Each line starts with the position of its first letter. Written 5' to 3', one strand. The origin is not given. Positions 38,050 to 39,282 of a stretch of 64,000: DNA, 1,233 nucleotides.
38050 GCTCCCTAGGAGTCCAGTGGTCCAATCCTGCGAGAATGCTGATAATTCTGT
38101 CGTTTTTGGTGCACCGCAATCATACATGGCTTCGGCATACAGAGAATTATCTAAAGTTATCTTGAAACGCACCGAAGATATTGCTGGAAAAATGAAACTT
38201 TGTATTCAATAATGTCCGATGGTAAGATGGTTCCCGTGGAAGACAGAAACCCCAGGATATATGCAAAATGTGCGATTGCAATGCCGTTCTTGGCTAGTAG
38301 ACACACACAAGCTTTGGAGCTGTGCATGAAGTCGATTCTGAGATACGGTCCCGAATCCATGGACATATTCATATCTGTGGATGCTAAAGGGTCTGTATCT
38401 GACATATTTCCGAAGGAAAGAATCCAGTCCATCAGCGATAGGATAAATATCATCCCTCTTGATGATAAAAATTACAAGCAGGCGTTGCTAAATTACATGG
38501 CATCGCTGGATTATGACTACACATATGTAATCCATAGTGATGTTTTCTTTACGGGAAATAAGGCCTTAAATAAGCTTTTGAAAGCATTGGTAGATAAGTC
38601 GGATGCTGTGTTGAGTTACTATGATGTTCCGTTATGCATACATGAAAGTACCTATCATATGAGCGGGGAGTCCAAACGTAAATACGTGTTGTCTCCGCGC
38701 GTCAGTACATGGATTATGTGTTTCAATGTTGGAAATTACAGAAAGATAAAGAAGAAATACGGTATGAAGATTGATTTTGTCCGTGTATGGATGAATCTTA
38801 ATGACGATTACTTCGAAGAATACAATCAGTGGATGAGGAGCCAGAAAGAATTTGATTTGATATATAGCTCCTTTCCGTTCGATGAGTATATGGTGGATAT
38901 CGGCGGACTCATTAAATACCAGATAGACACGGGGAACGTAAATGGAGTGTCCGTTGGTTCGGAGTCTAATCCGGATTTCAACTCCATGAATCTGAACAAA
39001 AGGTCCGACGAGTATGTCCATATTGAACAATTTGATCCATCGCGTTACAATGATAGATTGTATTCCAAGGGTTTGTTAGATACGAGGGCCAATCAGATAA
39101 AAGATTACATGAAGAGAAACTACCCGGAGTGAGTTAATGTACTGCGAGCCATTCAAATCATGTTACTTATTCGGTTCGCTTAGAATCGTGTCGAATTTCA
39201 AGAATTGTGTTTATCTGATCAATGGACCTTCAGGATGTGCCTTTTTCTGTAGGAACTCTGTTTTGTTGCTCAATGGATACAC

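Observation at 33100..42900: AT-rich island encoding a second nitrogenase-like (NifH + NifD/K-like) reductase with radical SAM, PLP decarboxylase, NTase, HAD phosphatase and APH-like kinase: an undescribed cofactor/tetrapyrrole-tailoring cluster?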

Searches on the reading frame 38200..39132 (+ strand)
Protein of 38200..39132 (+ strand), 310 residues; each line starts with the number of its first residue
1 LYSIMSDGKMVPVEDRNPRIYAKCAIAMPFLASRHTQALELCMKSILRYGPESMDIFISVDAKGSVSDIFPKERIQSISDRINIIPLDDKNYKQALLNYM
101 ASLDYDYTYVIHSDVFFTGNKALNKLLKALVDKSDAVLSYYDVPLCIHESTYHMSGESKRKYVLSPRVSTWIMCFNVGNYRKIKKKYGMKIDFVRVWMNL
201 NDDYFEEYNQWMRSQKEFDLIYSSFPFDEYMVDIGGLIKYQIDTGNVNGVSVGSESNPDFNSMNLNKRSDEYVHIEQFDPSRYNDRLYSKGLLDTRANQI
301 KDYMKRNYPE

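Call 6: search_protein_families(library=pfam, proteins=[window:38200-39132:+], max_evalue=0.01)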
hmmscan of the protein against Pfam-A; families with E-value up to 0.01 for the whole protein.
window:38200-39132:+ (310 aa): 0 families

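Call 7: search_protein_families(library=ncbifam, proteins=[window:38200-39132:+], max_evalue=0.01)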
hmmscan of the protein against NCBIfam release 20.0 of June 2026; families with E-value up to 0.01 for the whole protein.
window:38200-39132:+ (310 aa): 0 families

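Call 45: find_homologous_proteins(query=window:38200-39132:+, max_evalue=0.01)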
Query window:38200-39132:+ (310 aa): 1 proteins with E <= 0.01 among 466 candidates.
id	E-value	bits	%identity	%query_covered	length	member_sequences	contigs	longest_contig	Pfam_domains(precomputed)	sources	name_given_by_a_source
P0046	6.2e-199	678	100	96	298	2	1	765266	-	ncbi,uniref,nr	ncbi:hypothetical protein [Methanomassiliicoccus luminyensis]|uniref:hypothetical protein n=1 Tax=Me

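Call 52: search_protein_families(library=padloc, proteins=[window:38200-39132:+], max_evalue=0.01)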
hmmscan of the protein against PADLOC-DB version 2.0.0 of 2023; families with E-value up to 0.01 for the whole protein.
window:38200-39132:+ (310 aa): 0 families

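Call 53: predict_structure(protein=window:38200-39132:+)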
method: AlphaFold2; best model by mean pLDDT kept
length: 310 residues; sequences in the alignment: 1
mean_pLDDT: 35.3   pTM: 0.28
mean pLDDT of the five models: 35.3, 31.1, 31.0, 30.7, 30.6
residues with pLDDT >= 90: 0; 70-90: 0; 50-70: 29; < 50: 281
segments of 3 or more residues with pLDDT < 50: 1-38, 44-46, 48-53, 61-66, 74-81, 100-310
pLDDT, mean of each block of 10 residues (from residue 1): 30 32 40 47 48 49 48 48 53 50 37 30 37 31 26 23 23 28 33 27 33 31 28 32 32 28 29 29 32 38 40
secondary structure, 60 per line:
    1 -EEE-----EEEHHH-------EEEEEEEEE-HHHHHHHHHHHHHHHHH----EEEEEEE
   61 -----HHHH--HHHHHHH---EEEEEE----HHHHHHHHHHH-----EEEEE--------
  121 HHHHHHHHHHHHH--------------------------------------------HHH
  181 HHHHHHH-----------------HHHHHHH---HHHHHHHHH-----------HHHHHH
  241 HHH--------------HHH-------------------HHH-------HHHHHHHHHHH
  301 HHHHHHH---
elements in order: E2-4 E10-12 E23-31 H33-49 E54-60 H66-69 H72-78 E82-87 H92-102 E108-112 H121-133 H178-187 H205-211 H215-223 H235-243 H290-307

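Call 54: search_protein_representatives(protein=window:38200-39132:+)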
Query: 310 residues. Proteins with E-value up to 0.001 (for the whole library): 19; up to 1e-10: 15; up to 1e-30: 10. The best 19 are listed.
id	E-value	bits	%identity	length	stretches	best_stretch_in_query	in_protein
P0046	2.0e-199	677.6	100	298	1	13-310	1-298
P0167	6.6e-49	183.3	37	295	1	23-308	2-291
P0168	2.6e-45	171.5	36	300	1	23-308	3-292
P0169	5.9e-43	163.8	33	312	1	23-308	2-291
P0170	1.8e-39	152.4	33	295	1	23-308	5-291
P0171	1.2e-37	146.3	34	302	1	23-308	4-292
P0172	1.4e-34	136.2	31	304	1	25-302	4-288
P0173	4.7e-34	134.6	31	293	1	26-300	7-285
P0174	3.8e-33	131.6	31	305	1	23-302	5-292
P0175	9.3e-32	127.0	30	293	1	23-308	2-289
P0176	1.5e-30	123.0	30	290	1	22-306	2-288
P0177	7.9e-30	120.7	34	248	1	91-304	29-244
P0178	2.7e-28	115.6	29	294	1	23-308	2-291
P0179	1.7e-18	83.5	36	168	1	22-161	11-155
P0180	6.4e-17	78.3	42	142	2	228-308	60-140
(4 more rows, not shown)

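Call 56: find_encoding_contigs(protein=P0167, flank=10000, max_places=2)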
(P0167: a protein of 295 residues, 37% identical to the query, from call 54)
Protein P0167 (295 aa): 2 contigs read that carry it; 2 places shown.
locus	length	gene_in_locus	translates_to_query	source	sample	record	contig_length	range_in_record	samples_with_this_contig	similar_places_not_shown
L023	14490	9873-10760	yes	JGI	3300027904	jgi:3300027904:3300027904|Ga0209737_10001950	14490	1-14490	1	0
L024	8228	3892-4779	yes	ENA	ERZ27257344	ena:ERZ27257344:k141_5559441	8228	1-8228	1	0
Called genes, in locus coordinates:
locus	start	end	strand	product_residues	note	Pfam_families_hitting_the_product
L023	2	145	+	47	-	?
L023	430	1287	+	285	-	PF01555:N6_N4_Mtase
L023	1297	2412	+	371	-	-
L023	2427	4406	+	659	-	-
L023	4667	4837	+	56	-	-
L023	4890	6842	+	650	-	PF02824:TGS (weak), PF07973:tRNA_SAD, PF00587:tRNA-synt_2b, PF03129:HGTP_anticodon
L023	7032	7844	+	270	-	PF04055:Radical_SAM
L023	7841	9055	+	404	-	PF00148:Oxidored_nitro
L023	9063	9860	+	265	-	PF00142:Fer4_NifH, PF01656:CbiA, PF02374:ArsA_ATPase (weak), PF10609:ParA (faint), PF13614:AAA_31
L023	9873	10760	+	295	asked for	-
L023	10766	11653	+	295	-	PF13353:Fer4_12 (weak), PF04055:Radical_SAM, PF13186:SPASM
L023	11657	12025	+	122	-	PF05402:PqqD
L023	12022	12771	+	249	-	PF13489:Methyltransf_23 (weak), PF13847:Methyltransf_31, PF08241:Methyltransf_11, PF13649:Methyltransf_25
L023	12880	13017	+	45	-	-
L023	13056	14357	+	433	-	PF01841:Transglut_core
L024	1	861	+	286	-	?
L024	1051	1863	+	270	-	PF04055:Radical_SAM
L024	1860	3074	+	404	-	PF00148:Oxidored_nitro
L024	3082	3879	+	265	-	PF00142:Fer4_NifH, PF01656:CbiA, PF02374:ArsA_ATPase (weak), PF10609:ParA (faint), PF13614:AAA_31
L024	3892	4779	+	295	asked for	-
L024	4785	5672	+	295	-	PF13353:Fer4_12 (weak), PF04055:Radical_SAM, PF13186:SPASM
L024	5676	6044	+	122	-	PF05402:PqqD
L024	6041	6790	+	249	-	PF13489:Methyltransf_23 (weak), PF13847:Methyltransf_31, PF08241:Methyltransf_11, PF13649:Methyltransf_25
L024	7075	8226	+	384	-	?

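Call 78: search_protein_families(library=pfam, alignment_id=A3, max_evalue=1)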
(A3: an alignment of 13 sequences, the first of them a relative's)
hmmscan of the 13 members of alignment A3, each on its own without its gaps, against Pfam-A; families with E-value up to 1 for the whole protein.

A. member 1, P0046 (298 aa): 0 families

B. families by the number of members that match (of 13 scanned): 7 families
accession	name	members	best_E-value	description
PF00535.33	Glycos_transf_2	5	0.00014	Glycosyl transferase family 2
PF13712.12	Glyco_tranf_2_5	3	0.0021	Glycosyltransferase like family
PF20102.4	DUF6492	1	0.0014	Family of unknown function (DUF6492)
PF15219.11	TEX12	1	0.038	Testis-expressed 12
PF13641.12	Glyco_tranf_2_3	1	0.038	Glycosyltransferase like family 2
PF03820.22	SFXNs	1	0.092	Sideroflexins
PF01794.25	Ferric_reduct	1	0.23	Ferric reductase like transmembrane component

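Call 79: search_protein_families(library=ncbifam, proteins=[L023:4890-6842:+, L023:11657-12025:+], max_evalue=0.00001)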
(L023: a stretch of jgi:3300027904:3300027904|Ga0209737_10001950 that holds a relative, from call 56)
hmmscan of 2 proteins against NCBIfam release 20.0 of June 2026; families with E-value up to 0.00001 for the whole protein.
L023:4890-6842:+ (650 aa): 13 families
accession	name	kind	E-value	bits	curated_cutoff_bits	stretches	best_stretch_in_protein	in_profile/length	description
TIGR00418.1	thrS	equivalog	4.7e-204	679.5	383.65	1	71-637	1-564/565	threonine--tRNA ligase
NF003068.0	PRK03991.1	equivalog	8.7e-77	258.9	484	1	237-640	192-594/613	threonine--tRNA ligase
TIGR00408.1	proS_fam_I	equivalog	1.1e-22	80.6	437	2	497-644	233-387/475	proline--tRNA ligase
NF011500.0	PRK14938.1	equivalog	1.9e-22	79.8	362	1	538-637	267-366/387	Ser-tRNA(Thr) hydrolase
NF006625.0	PRK09194.1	equivalog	5.8e-22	78.3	558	2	497-634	417-558/559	proline--tRNA ligase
NF008979.1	PRK12325.1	exception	3.7e-18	65.6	550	2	516-634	310-436/437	proline--tRNA ligase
TIGR00409.1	proS_fam_II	equivalog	7e-18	64.8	306.7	1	499-634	425-565/568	proline--tRNA ligase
TIGR00389.1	glyS_dimeric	equivalog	4.7e-16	58.4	243.3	1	539-636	465-563/565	glycine--tRNA ligase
NF003211.1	PRK04173.1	equivalog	6.6e-16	58.2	312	1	330-630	164-450/454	glycine--tRNA ligase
TIGR00442.1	hisS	equivalog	2.3e-14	53.2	286.75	1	544-626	323-405/406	histidine--tRNA ligase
TIGR00414.1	serS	equivalog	7.1e-12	45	301.65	1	237-414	135-315/418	serine--tRNA ligase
TIGR02367.1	PylS_Cterm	equivalog_domain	4.9e-07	29.3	178.15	0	278-415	31-159/242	pyrrolysine--tRNA(Pyl) ligase large subunit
NF009085.0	PRK12420.1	equivalog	4.7e-06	26.2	540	1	565-629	356-421/426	histidine--tRNA ligase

L023:11657-12025:+ (122 aa): 1 family
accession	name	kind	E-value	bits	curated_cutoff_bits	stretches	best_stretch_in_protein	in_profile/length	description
TIGR03859.1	PQQ_PqqD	equivalog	2.4e-06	27.3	46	1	53-114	20-80/81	pyrroloquinoline quinone biosynthesis peptide chaperone PqqD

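Call 83: predict_structure(alignment_id=A3)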
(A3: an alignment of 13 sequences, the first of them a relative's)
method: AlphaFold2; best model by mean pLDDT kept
length: 298 residues; sequences in the alignment: 13
mean_pLDDT: 87.0   pTM: 0.86
mean pLDDT of the five models: 87.0, 86.5, 86.0, 83.1, 82.6
residues with pLDDT >= 90: 179; 70-90: 88; 50-70: 23; < 50: 8
segments of 3 or more residues with pLDDT < 50: 1-7
pLDDT, mean of each block of 10 residues (from residue 1): 49 92 93 92 89 75 94 76 87 95 95 96 95 86 77 94 94 68 82 93 97 94 91 94 81 89 83 83 91 87
secondary structure, 60 per line:
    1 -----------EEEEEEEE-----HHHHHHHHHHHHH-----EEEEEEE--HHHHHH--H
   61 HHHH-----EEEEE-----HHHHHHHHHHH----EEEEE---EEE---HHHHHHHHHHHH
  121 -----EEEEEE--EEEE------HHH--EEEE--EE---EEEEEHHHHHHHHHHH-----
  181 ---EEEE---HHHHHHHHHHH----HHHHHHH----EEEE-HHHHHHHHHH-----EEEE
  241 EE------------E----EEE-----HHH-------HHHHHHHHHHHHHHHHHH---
elements in order: E12-19 H25-37 E43-49 H52-57 H60-64 E70-74 H80-90 E95-99 E103-105 H109-120 E126-131 E134-137 E149-152 E160-164 H165-175 E184-187 H191-201 H206-212 E217-220 H222-231 E237-242 E260-262 H278-295

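Call 86: fold_search(model_id=the predicted structure, library=pdb)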
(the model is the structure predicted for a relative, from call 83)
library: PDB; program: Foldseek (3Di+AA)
matches with E <= 10: 1761; with E <= 0.001: 510
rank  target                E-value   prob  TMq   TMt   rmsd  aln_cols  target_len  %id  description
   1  1h7l                  1.0e-08  1.00  0.39  0.47   5.0       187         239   14  dTDP-MAGNESIUM COMPLEX OF SPSA FROM BACILLUS SUBTILIS (released 2001-12-13)
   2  1h7q                  1.1e-08  1.00  0.38  0.45   5.9       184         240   15  dTDP-MANGANESE COMPLEX OF SPSA FROM BACILLUS SUBTILIS (released 2001-12-13)
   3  1qg8                  1.2e-08  1.00  0.39  0.47  10.6       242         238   14  NATIVE (MAGNESIUM-CONTAINING) SPSA FROM BACILLUS SUBTILIS (released 2000-04-21)
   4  8viw_A                3.9e-08  1.00  0.36  0.21   5.9       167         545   12  Cryo-EM structure of heparosan synthase 2 from Pasteurella multocida with polysaccharide in the GlcNAc-T active site (released 2024-07-24)
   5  6nqt_E                5.7e-08  1.00  0.41  0.27  16.7       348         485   10  GalNac-T2 soaked with UDP-sugar (released 2020-01-29)
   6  6p61_B                9.9e-08  1.00  0.37  0.54  10.2       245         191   14  Structure of a Glycosyltransferase from Leptospira borgpetersenii serovar Hardjo-bovis (strain JB197) (released 2019-07-10)
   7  1h7e_A                1.1e-07  1.00  0.47  0.55   8.2       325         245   10  The structure of CMP:2-keto-3-deoxy-manno-octonic acid synthetase and of its complexes with substrates and substrate a (released 2001-09-13)
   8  6p61_C                1.3e-07  1.00  0.38  0.55   9.7       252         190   12  Structure of a Glycosyltransferase from Leptospira borgpetersenii serovar Hardjo-bovis (strain JB197) (released 2019-07-10)
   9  6p61_A                1.6e-07  1.00  0.41  0.59  10.1       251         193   12  Structure of a Glycosyltransferase from Leptospira borgpetersenii serovar Hardjo-bovis (strain JB197) (released 2019-07-10)
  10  1h6j_A                1.7e-07  1.00  0.39  0.47  10.1       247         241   10  The three-dimensional structure of capsule-specific CMP:2-keto-3-deoxy-manno-octonic acid synthetase from Escherichia  (released 2001-07-12)
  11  9jma_A                2.4e-07  1.00  0.38  0.38  14.4       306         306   11  Crystal structure of glycosyltransferase AvpGT (released 2025-01-29)
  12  8vh8_D                2.5e-07  1.00  0.36  0.22   5.6       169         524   11  Crystal structure of heparosan synthase 2 from Pasteurella multocida at 2.85 A (released 2024-09-04)
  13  9jn3_A                2.5e-07  1.00  0.38  0.38   9.2       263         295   12  Crystal structure of AvpGT in complex with Ara-A (released 2025-01-29)
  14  8vh8_A                3.0e-07  1.00  0.39  0.24  14.6       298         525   10  Crystal structure of heparosan synthase 2 from Pasteurella multocida at 2.85 A (released 2024-09-04)
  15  6e4q_B                3.4e-07  1.00  0.42  0.26  16.1       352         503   12  Crystal Structure of the Drosophila Melanogaster Polypeptide N-Acetylgalactosaminyl Transferase PGANT9A in Complex wit (released 2018-09-12)
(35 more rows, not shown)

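Call 88: find_related_loci(query=A3, collection=metagenome_contigs, flank=10000)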
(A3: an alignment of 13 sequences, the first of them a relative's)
Query A3 (298 aa) in metagenome_contigs; peptide patterns used: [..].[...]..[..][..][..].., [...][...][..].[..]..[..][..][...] (x = any residue, [..] = any of these).
118 stretches matched a pattern; 4 encode a relative of the query (tblastn E <= 1e-3); 4 distinct loci.
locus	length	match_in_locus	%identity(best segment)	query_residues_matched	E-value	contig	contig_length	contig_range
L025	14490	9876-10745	35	11-296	1e-55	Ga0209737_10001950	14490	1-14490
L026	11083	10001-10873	33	10-296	8e-50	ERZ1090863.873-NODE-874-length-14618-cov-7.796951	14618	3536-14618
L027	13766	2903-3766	31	2-286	9e-45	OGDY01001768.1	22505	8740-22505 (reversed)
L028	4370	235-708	27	139-294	3e-19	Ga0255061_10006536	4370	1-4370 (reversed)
